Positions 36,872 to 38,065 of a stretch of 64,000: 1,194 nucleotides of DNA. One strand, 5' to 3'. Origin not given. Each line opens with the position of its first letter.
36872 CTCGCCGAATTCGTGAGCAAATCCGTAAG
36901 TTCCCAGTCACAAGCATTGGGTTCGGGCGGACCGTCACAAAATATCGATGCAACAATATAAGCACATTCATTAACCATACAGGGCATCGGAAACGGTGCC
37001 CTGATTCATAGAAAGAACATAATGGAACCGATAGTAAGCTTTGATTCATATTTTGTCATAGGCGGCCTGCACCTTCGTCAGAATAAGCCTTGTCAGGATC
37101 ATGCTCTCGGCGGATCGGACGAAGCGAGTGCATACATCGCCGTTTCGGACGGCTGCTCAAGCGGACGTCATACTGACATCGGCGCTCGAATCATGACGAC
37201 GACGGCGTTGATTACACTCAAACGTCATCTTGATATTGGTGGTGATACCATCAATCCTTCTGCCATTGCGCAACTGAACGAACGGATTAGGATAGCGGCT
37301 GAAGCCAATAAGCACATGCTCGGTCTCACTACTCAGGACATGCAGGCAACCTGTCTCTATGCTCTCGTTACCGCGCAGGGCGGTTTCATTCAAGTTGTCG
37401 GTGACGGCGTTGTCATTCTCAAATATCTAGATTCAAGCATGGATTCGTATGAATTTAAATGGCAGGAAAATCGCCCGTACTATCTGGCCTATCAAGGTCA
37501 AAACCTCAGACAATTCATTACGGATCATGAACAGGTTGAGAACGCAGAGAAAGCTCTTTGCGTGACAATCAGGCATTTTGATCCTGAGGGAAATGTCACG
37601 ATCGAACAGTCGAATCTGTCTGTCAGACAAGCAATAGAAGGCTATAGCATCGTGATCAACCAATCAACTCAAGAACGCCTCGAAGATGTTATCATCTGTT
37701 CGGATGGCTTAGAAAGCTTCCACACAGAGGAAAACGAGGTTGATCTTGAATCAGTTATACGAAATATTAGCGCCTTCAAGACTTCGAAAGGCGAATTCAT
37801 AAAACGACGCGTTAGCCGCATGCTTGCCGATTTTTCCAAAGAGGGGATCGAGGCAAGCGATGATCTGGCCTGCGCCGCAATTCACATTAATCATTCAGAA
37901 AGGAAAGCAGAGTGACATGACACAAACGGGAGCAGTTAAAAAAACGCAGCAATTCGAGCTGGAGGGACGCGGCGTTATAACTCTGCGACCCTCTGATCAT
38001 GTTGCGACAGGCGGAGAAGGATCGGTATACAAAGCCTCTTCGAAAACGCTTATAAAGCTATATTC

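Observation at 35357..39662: Nicotinamidase-like hydrolase co-operonic with a vWA / PP2C / Ser-Thr-kinase triad behind an NAD-regulon operator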

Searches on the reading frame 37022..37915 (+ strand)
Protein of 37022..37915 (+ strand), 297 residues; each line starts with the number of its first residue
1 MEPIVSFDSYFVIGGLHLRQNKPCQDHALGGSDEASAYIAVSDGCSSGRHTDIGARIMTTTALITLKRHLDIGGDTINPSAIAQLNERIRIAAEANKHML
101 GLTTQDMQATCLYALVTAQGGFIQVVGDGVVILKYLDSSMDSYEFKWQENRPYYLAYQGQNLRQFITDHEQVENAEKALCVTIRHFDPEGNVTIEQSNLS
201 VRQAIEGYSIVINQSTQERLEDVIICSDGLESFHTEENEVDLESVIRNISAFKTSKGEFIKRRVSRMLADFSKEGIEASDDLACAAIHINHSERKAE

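Call 4: search_protein_families(library=pfam, proteins=[window:37022-37915:+], max_evalue=0.01)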
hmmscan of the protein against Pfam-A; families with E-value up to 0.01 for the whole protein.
window:37022-37915:+ (297 aa): 1 family
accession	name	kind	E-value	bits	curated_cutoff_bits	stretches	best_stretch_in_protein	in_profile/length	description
PF13672.11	PP2C_2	-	3.2e-22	79.5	24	1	14-248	2-190/209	Protein phosphatase 2C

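Call 5: search_protein_families(library=ncbifam, proteins=[window:37022-37915:+], max_evalue=0.01)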
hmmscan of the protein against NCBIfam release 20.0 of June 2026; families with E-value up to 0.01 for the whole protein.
window:37022-37915:+ (297 aa): 1 family
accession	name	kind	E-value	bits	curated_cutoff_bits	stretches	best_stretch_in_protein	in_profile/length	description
NF033484.1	Stp1_PP2C_phos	equivalog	0.00044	19.8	230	0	25-130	12-113/232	Stp1/IreP family PP2C-type Ser/Thr phosphatase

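Call 6: search_protein_families(library=padloc, proteins=[window:37022-37915:+], max_evalue=0.01)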
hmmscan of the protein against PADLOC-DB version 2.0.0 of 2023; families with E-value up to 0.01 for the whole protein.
window:37022-37915:+ (297 aa): 0 families

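Call 51: search_protein_families(library=padloc, proteins=[window:37022-37912:+], max_evalue=10)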
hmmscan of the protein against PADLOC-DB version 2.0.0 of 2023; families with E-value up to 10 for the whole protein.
window:37022-37912:+ (297 aa): 0 families
